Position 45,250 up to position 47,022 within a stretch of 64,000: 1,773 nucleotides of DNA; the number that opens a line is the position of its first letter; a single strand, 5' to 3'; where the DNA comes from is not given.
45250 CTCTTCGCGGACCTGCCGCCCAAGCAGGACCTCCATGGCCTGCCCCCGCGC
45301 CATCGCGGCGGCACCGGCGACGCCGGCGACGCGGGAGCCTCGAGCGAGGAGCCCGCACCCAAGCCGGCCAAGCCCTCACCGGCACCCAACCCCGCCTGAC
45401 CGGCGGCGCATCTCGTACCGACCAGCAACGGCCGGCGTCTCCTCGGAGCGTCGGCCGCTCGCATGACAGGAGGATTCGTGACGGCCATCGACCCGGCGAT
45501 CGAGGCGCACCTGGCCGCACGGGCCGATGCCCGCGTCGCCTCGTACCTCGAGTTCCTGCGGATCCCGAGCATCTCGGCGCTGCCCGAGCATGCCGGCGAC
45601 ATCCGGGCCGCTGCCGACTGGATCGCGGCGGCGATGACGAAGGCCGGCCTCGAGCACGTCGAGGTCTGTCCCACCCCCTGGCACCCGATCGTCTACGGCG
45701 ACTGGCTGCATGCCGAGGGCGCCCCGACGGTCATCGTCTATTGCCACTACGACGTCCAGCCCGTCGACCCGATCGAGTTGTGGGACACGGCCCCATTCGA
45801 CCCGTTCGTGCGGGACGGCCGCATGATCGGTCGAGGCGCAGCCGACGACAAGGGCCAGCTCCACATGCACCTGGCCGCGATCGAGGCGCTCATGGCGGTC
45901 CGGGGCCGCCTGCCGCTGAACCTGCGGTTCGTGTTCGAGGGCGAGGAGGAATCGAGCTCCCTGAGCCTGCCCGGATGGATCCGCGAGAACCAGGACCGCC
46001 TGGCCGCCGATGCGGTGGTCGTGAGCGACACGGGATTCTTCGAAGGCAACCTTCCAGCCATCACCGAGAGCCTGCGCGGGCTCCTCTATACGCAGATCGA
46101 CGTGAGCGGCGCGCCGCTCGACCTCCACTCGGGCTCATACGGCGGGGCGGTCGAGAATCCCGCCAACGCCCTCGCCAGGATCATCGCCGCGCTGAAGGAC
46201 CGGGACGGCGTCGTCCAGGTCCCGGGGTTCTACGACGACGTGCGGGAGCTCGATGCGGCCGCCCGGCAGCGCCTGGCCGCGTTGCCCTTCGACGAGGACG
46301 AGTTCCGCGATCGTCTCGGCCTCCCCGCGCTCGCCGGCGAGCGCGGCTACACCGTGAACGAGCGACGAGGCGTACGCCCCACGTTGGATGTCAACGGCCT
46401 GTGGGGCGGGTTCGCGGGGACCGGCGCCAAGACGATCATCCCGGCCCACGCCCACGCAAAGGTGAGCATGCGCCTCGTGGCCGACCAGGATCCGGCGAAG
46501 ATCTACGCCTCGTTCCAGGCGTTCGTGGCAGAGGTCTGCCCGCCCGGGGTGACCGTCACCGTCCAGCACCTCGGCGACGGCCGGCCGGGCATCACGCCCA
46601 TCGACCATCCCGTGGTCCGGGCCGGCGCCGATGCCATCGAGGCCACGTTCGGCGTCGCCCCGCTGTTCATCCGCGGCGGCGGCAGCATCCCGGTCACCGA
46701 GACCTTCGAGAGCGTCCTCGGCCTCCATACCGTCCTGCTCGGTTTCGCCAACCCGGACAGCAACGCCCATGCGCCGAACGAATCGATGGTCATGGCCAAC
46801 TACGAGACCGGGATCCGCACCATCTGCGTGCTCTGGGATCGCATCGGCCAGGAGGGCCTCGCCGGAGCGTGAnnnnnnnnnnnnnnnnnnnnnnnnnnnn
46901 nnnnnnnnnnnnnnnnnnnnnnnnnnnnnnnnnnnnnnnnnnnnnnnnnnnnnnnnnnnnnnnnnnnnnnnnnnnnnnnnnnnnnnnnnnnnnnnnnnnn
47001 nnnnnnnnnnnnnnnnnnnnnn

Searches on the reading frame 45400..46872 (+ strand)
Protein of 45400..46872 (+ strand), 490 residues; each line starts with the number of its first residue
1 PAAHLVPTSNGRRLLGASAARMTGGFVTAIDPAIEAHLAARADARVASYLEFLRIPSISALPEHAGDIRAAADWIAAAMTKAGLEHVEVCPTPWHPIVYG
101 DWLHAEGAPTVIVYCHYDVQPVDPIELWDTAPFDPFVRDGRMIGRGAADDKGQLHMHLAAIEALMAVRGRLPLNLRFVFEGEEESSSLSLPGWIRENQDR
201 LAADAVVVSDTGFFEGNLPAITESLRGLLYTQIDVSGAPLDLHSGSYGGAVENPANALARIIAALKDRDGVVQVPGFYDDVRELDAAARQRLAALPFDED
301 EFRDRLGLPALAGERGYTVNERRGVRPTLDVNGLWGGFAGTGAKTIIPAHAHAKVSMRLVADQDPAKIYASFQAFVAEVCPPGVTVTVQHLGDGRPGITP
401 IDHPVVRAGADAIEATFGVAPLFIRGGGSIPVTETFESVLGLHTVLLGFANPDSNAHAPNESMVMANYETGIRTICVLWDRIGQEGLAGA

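Call 51: search_protein_families(library=pfam, proteins=[window:45400-46872:+], max_evalue=0.00001)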
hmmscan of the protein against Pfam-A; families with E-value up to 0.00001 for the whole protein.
window:45400-46872:+ (490 aa): 2 families
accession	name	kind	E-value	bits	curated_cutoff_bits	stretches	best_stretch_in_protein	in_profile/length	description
PF01546.33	Peptidase_M20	-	2.1e-30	106.6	24.6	1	113-478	2-203/206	Peptidase family M20/M25/M40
PF07687.19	M20_dimer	-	1.6e-14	54.2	21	1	226-383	4-106/107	Peptidase dimerisation domain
